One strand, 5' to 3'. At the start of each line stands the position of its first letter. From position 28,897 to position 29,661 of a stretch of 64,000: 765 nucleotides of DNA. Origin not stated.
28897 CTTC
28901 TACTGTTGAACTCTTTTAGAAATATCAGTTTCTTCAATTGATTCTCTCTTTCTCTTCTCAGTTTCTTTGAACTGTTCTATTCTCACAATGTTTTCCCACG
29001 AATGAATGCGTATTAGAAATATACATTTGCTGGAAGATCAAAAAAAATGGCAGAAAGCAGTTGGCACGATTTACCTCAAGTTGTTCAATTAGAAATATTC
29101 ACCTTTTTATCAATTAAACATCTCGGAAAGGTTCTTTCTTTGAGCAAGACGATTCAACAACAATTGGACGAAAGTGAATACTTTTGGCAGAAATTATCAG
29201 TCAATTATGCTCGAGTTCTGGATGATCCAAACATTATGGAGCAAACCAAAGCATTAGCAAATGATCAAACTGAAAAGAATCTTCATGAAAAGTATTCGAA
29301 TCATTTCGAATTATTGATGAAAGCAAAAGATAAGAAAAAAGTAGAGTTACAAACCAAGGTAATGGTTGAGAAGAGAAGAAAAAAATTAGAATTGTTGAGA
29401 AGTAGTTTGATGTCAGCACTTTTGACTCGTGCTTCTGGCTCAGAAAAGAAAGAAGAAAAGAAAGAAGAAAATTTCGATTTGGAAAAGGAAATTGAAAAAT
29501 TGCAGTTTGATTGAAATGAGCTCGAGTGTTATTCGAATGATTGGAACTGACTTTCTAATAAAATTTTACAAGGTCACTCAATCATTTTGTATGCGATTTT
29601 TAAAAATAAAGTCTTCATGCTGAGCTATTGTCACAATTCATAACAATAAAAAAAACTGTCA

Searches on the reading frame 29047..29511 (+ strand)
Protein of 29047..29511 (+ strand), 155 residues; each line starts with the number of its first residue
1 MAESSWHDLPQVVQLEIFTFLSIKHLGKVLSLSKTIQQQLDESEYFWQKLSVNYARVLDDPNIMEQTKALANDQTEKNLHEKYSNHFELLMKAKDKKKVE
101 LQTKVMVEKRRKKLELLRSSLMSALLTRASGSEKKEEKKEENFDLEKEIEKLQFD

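Call 44: search_protein_families(library=pfam, proteins=[window:29047-29511:+], max_evalue=0.001)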
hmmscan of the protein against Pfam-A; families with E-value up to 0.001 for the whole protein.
window:29047-29511:+ (155 aa): 2 families
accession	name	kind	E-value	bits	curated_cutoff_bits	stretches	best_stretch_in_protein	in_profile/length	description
PF12937.12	F-box-like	-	0.00023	21.3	24.3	1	6-51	1-45/47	F-box-like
PF00646.38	F-box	-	0.00028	21.1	20.5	1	6-43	1-38/43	F-box domain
